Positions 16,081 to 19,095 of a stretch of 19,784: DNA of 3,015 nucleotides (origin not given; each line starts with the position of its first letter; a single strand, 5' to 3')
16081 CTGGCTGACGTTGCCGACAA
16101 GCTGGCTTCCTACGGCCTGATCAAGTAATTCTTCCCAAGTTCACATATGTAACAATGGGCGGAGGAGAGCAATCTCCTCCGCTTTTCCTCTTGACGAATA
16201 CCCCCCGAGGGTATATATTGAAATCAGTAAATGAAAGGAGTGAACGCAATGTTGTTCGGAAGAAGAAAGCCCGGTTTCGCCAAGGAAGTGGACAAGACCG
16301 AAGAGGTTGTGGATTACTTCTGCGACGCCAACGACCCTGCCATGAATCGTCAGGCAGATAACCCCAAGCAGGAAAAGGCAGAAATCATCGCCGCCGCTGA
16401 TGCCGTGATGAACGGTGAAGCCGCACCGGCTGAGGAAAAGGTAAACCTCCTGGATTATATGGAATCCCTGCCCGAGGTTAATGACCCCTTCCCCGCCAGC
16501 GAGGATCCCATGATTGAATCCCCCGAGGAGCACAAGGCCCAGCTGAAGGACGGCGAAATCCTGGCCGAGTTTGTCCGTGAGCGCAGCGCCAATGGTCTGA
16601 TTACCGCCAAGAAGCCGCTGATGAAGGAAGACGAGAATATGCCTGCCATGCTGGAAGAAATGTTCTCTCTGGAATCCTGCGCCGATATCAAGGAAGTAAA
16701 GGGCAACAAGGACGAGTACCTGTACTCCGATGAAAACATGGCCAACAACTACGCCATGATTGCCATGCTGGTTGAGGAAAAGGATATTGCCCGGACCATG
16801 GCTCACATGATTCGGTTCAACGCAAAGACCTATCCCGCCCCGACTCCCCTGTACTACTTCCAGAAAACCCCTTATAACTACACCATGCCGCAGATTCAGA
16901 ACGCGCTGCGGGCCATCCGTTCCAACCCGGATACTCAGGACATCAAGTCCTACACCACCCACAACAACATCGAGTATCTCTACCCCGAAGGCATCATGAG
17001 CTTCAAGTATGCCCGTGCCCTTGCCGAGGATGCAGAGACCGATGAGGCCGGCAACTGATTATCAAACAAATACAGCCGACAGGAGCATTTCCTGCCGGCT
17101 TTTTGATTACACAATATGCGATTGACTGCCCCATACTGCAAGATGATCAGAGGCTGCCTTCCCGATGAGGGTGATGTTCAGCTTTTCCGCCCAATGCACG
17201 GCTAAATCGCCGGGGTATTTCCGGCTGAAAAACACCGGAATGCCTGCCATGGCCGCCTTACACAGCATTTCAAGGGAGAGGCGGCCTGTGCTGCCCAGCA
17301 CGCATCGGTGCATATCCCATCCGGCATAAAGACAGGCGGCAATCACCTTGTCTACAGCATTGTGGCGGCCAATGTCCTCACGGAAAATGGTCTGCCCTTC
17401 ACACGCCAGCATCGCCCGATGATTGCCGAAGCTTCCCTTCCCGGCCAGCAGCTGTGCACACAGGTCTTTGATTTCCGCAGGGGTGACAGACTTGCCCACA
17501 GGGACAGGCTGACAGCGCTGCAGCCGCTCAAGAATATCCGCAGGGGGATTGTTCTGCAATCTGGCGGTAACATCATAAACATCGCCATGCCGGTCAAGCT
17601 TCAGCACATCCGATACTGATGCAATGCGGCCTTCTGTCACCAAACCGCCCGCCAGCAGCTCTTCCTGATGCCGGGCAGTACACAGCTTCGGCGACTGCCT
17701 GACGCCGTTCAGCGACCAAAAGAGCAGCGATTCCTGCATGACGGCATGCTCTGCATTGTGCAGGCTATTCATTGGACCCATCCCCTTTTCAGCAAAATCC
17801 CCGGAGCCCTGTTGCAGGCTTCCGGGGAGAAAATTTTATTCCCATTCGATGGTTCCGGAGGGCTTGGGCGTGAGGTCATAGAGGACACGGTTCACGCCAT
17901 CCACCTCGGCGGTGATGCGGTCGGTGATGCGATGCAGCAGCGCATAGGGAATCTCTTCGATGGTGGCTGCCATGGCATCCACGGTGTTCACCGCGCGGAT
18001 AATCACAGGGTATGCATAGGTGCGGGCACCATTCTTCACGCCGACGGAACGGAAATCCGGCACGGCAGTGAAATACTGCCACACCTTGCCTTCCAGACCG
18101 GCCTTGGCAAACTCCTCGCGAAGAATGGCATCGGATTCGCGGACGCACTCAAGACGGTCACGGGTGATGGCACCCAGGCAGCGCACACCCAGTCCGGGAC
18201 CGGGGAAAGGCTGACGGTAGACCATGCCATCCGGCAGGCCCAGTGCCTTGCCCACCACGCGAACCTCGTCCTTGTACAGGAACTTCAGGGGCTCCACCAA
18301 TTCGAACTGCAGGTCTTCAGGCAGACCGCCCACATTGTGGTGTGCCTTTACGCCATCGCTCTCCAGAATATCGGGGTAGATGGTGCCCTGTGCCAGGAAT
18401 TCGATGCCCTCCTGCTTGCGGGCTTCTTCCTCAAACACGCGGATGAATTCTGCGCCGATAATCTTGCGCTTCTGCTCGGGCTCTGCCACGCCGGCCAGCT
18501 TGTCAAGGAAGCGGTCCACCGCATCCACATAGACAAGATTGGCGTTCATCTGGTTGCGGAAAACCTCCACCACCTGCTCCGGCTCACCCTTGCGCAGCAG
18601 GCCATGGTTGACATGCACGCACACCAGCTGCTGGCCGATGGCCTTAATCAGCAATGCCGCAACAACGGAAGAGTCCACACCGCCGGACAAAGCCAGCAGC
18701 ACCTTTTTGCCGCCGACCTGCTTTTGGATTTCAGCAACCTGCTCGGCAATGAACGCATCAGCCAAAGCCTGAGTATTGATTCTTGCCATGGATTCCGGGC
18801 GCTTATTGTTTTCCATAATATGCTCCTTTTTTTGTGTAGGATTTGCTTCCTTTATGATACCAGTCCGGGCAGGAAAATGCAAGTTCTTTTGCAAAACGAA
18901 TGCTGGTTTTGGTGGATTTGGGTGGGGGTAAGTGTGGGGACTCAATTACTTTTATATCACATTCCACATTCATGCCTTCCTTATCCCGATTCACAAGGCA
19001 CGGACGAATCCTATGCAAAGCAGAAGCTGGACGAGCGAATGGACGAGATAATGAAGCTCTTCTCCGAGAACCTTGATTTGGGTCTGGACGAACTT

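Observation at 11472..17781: Exported AOR-family pterin enzyme module next to its own tat operon, with no membrane anchor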

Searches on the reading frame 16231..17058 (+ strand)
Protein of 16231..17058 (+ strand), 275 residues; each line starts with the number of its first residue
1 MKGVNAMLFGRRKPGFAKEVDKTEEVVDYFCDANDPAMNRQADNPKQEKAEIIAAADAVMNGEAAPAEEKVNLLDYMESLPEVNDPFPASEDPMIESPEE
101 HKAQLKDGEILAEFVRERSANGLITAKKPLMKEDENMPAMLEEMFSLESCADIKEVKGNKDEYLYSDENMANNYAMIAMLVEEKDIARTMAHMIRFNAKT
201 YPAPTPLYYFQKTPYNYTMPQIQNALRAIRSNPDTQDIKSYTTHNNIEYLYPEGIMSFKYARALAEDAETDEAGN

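Call 4: search_protein_families(library=pfam, proteins=[window:16231-17058:+], max_evalue=0.01)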
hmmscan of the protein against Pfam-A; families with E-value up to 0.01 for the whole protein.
window:16231-17058:+ (275 aa): 0 families

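Call 5: search_protein_families(library=ncbifam, proteins=[window:16231-17058:+], max_evalue=0.01)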
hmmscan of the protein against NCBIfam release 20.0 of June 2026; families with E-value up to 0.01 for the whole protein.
window:16231-17058:+ (275 aa): 1 family
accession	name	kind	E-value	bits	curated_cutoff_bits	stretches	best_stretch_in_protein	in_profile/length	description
NF007411.0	PRK09947.1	equivalog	3.5e-41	141.5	203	1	95-275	29-214/215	YdhW family putative oxidoreductase system protein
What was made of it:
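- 16249..17058 (+): ydhW-family protein: invariant N-terminal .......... peptide, acidic disordered linker, C-terminal tandem winged-helix-like domain. NCBIfam PRK09947 141.5 bits, below the cutoff of 203 (call 5).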

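Call 23: find_homologous_proteins(query=window:16231-17058:+, max_evalue=0.001)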
Query window:16231-17058:+ (275 aa): 258 proteins with E <= 0.001 among 1473 candidates; the best 120 are listed.
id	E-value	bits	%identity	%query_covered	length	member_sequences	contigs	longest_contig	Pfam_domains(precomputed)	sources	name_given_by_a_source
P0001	2.9e-173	592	100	98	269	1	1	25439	PF27264.1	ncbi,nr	ncbi:MAG: hypothetical protein Q4C54_05820 [Clostridia bacterium]|nr:hypothetical protein [Clostridi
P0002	1.4e-132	459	79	98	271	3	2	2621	PF27264.1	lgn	-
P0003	9.0e-125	434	73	98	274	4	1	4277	PF27264.1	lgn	-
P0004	1.5e-93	331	60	97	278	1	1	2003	PF27264.1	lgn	-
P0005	4.3e-92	327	59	97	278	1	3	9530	PF27264.1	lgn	-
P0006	7.6e-92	326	59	97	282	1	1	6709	PF27264.1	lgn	-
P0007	1.1e-91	325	60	97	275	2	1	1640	PF27264.1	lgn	-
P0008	1.1e-91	325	59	97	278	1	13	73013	PF27264.1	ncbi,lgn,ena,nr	ncbi:MAG: hypothetical protein Q4F18_00320 [Clostridia bacterium]|nr:hypothetical protein [Clostridi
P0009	1.7e-91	325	59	97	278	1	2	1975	PF27264.1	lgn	-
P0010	6.2e-91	323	58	97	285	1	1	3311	PF27264.1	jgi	-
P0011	8.9e-91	322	58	97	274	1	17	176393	PF27264.1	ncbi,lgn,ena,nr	ncbi:MAG TPA: hypothetical protein IAC49_01820 [Candidatus Ventricola intestinavium]|nr:hypothetical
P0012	2.3e-90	321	57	97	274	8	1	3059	PF27264.1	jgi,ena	-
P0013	1.0e-89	319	58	97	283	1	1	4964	PF27264.1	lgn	-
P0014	1.2e-89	319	57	97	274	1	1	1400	PF27264.1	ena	-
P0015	1.6e-89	318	59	97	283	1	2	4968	PF27264.1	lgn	-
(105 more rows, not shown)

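Call 24: search_solved_structures(query=window:16231-17058:+, max_evalue=10)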
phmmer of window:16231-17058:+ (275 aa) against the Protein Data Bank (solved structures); distinct sequences matched with E-value up to 10: 0.
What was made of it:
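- On TorD/DmsD/NarJ-type Tat proofreading chaperones (considered for YdhW): There were no PDB sequence hits (call 24).
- Tried and rejected: No PDB sequence hit (call 24) and no hit in the local Pfam copy (call 4).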

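Call 31: predict_structure(alignment_id=A1)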
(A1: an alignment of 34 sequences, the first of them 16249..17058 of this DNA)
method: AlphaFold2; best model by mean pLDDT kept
length: 269 residues; sequences in the alignment: 34
mean_pLDDT: 77.4   pTM: 0.57
mean pLDDT of the five models: 77.4, 77.0, 76.8, 76.4, 74.9
residues with pLDDT >= 90: 135; 70-90: 37; 50-70: 59; < 50: 38
segments of 3 or more residues with pLDDT < 50: 1-25, 57-64
pLDDT, mean of each block of 10 residues (from residue 1): 41 41 50 55 68 56 56 69 56 58 91 92 90 92 93 94 92 92 94 89 90 94 93 92 93 92 66
secondary structure, 60 per line:
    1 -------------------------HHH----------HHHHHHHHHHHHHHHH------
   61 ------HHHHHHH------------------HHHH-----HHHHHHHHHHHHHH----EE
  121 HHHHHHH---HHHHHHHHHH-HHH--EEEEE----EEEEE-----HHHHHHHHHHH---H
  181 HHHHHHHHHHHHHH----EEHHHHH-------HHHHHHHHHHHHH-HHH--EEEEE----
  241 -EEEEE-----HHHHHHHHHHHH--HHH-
elements in order: H39-54 H67-73 H92-95 H101-114 H121-127 H131-140 E147-151 E156-160 H166-176 H180-194 H201-205 H213-225 E232-236 E242-246 H252-263
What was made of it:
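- On TorD/DmsD/NarJ-type Tat proofreading chaperones (considered for YdhW): The AF2 model has a tandem helix-helix-helix-strand-strand (winged-helix-like) C-terminal domain (call 31).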

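Call 34: fold_search(model_id=the predicted structure, library=pdb)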
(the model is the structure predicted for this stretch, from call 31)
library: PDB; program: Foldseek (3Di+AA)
matches with E <= 10: 1012; with E <= 0.001: 0
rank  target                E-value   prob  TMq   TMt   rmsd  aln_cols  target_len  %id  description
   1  1w7p_D                1.0e-02  0.54  0.17  0.24  10.5       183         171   12  The crystal structure of endosomal complex ESCRT-II (VPS22/VPS25/VPS36) (released 2004-09-29)
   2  1u5t_B                1.0e-02  0.51  0.18  0.23  10.8       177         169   15  Structure of the ESCRT-II endosomal trafficking complex (released 2004-09-21)
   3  1u5t_A                2.4e-02  0.82  0.22  0.26  13.5       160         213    8  Structure of the ESCRT-II endosomal trafficking complex (released 2004-09-21)
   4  9fso_F                2.9e-02  0.85  0.23  0.21  11.7       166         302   10  Human RNA Polymerase III Class III Open Pre-initiation Complex 1 (OC1) (released 2025-01-15)
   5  2v9v                  3.3e-02  0.94  0.26  0.44   8.0       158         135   12  Crystal Structure of Moorella thermoacetica SelB(377-511) (released 2007-09-11)
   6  1lva                  4.7e-02  0.85  0.24  0.25   9.2       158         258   13  Crystal structure of a C-terminal fragment of Moorella thermoacetica elongation factor SelB (released 2002-08-21)
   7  8iue_P                6.3e-02  0.77  0.23  0.21  12.3       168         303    9  RNA polymerase III pre-initiation complex melting complex 1 (released 2023-05-24)
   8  2zme_B                1.0e-01  0.63  0.25  0.30   8.6       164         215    9  Integrated structural and functional model of the human ESCRT-II complex (released 2008-11-04)
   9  6o9l_R                1.0e-01  0.47  0.18  0.28  10.7       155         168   12  Human holo-PIC in the closed state (released 2019-05-29)
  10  3cuq_B                1.1e-01  0.38  0.23  0.28  22.0       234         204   11  Integrated structural and functional model of the human ESCRT-II complex (released 2008-11-04)
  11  4i99_C                1.1e-01  0.94  0.20  0.62   4.8        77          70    9  Crystal structure of the SmcHead bound to the C-winged helix domain of ScpA (released 2013-01-30)
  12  6wg3_C                1.6e-01  0.18  0.18  0.19  53.6       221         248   15  Cryo-EM structure of human Cohesin-NIPBL-DNA complex (released 2020-05-20)
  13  4i99_D                1.7e-01  0.96  0.21  0.65   3.6        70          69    4  Crystal structure of the SmcHead bound to the C-winged helix domain of ScpA (released 2013-01-30)
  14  2zme_A                1.7e-01  0.38  0.21  0.25  13.9       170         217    7  Integrated structural and functional model of the human ESCRT-II complex (released 2008-11-04)
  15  6juv_B                1.9e-01  0.21  0.20  0.26  13.4       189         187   15  Crytsal structure of ScpB derived from Pyrococcus yayanosii (released 2020-01-22)
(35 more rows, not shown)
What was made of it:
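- On TorD/DmsD/NarJ-type Tat proofreading chaperones (considered for YdhW): The best PDB matches are ESCRT-II, SelB and ScpB winged helices, all at E>=0.01 (call 34).
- Tried and rejected: Rejected on fold (calls 31, 34).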

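Call 51: find_encoding_contigs(protein=P0001, flank=10000, max_places=3)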
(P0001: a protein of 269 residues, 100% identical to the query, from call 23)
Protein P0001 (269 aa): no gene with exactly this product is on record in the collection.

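Call 76: search_protein_representatives(protein=window:16249-17058:+)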
Query: 269 residues. Proteins with E-value up to 0.001 (for the whole library): 426; up to 1e-10: 164; up to 1e-30: 27. The best 150 are listed.
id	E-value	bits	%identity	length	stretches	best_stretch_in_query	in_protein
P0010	2.7e-91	322.2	62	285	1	2-267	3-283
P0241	2.3e-63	230.8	49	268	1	2-267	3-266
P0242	8.8e-61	222.3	45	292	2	37-265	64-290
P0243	7.7e-54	199.6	57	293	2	51-200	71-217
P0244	3.0e-50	187.8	42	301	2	40-263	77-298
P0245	3.6e-50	187.6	46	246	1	35-268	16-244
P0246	6.7e-50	186.7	60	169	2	161-267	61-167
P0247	1.3e-47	179.2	47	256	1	1-268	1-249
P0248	2.0e-47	178.5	48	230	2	60-263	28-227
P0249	4.8e-45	170.7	45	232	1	39-263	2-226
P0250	7.5e-45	170.1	42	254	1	1-263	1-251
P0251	1.1e-44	169.6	45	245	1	48-268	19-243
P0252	2.0e-44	168.7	45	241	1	60-263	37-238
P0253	2.3e-44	168.5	45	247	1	55-260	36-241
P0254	2.9e-44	168.2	45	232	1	60-264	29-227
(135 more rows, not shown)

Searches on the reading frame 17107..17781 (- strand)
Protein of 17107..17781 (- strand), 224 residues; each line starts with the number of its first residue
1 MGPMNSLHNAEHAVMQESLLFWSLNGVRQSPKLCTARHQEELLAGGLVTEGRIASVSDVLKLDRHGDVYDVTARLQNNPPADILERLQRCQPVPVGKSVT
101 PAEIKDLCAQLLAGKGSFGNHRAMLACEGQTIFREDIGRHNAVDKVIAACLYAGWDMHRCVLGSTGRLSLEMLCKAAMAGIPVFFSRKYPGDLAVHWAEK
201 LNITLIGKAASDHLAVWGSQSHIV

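Call 4: search_protein_families(library=pfam, proteins=[window:17107-17781:-], max_evalue=0.01)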
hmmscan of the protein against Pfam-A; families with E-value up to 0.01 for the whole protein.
window:17107-17781:- (224 aa): 1 family
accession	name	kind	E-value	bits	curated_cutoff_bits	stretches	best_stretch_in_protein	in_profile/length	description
PF02634.21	FdhD-NarQ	-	9.3e-38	130.7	27.2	1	96-223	103-236/237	FdhD/NarQ family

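Call 5: search_protein_families(library=ncbifam, proteins=[window:17107-17781:-], max_evalue=0.01)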
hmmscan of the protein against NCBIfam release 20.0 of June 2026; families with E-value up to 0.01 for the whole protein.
window:17107-17781:- (224 aa): 2 families
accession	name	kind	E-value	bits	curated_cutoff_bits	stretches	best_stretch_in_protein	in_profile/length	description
NF001943.0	PRK00724.1-2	equivalog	7.7e-33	113.7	269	2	99-222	141-271/274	formate dehydrogenase accessory sulfurtransferase FdhD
TIGR00129.1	fdhD_narQ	equivalog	2.2e-27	96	140.9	1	13-218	4-230/237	formate dehydrogenase accessory sulfurtransferase FdhD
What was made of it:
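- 17107..17781 (-): fdhD-like gene (224 aa) lacking the catalytic cysteine loop. PF02634 130.7 bits (call 4), but below both NCBIfam equivalog cutoffs (call 5).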

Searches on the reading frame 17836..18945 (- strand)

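Call 4: search_protein_families(library=pfam, proteins=[window:17836-18945:-], max_evalue=0.01)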
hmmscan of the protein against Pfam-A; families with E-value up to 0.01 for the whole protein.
window:17836-18945:- (369 aa): 8 families
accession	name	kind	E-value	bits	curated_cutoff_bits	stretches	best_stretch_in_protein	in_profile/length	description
PF00958.27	GMP_synt_C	-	8.5e-37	125.5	27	1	277-368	1-92/92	GMP synthase C terminal domain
PF02540.23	NAD_synthase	-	4.8e-09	36.2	21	1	72-143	11-84/242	NAD synthase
PF01171.26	ATP_bind_3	-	9.6e-06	25.9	27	1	81-139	1-63/182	PP-loop family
PF03054.22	tRNA_Me_trans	-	4.5e-05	23.6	20.6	1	80-113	1-33/202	tRNA methyl transferase HUP domain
PF00764.25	Arginosuc_synth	-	6.1e-05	23.6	27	1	81-148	1-67/162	Arginosuccinate synthase N-terminal HUP domain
PF06508.19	QueC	-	8.4e-05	22.6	22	1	82-132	2-51/210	Queuosine biosynthesis protein QueC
PF02568.20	ThiI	-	0.00046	20.3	20.5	1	80-136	4-59/197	Thiamine biosynthesis protein (ThiI)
PF00733.27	Asn_synthase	-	0.0016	18.6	21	1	79-110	17-48/354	Asparagine synthase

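Call 5: search_protein_families(library=ncbifam, proteins=[window:17836-18945:-], max_evalue=0.01)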
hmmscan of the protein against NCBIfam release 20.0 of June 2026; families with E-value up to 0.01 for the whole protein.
window:17836-18945:- (369 aa): 19 families
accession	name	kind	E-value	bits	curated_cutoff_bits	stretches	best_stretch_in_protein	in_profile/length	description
NF000848.1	PRK00074.1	equivalog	1.4e-137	459.4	400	1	38-369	174-512/512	glutamine-hydrolyzing GMP synthase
TIGR00884.1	guaA_Cterm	equivalog_domain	2.7e-133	444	338.75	1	65-369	2-310/310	glutamine-hydrolyzing GMP synthase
NF010587.0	PRK13980.1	equivalog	3.5e-12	46.1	255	1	57-111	10-63/267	NAD+ synthase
TIGR00268.2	TIGR00268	equivalog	4.8e-10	39.1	150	1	80-277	14-200/259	ATP-dependent sacrificial sulfur transferase LarE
NF002048.0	PRK00876.1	subfamily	3.9e-09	35.8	313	1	53-109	11-67/330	NAD(+) synthase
TIGR00552.1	nadE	equivalog_domain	4.7e-09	35.8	63.65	1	63-117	11-61/251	NAD(+) synthase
TIGR02432.1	lysidine_TilS_N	equivalog_domain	3.6e-06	27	93.6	1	81-141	1-65/189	tRNA lysidine(34) synthetase TilS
NF010588.0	PRK13981.1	equivalog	6.9e-06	24.7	479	1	57-108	264-314/546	NAD+ synthase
NF001138.1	PRK00143.1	equivalog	5.2e-05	22.3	284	1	81-113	1-32/345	tRNA 2-thiouridine(34) synthase MnmA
TIGR00420.1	trmU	equivalog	0.00015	20.7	236.95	1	80-113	1-33/351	tRNA 2-thiouridine(34) synthase MnmA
NF049949.1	tRNAsynTtuAPyrococ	equivalog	0.00026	20.2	450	1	80-134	48-102/292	tRNA-5-methyluridine(54) 2-sulfurtransferase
NF007942.0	PRK10660.1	equivalog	0.0011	17.9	606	1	72-120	9-62/439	tRNA lysidine(34) synthetase TilS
TIGR03104.1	trio_amidotrans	equivalog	0.0011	17.3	570.1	1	12-112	191-293/589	N-acetylglutaminylglutamine amidotransferase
NF001770.0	PRK00509.1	equivalog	0.0017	17.5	334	1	80-116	5-41/401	argininosuccinate synthase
TIGR00342.1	TIGR00342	equivalog_domain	0.0019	17.4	264.5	1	80-133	173-225/373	tRNA uracil 4-sulfurtransferase ThiI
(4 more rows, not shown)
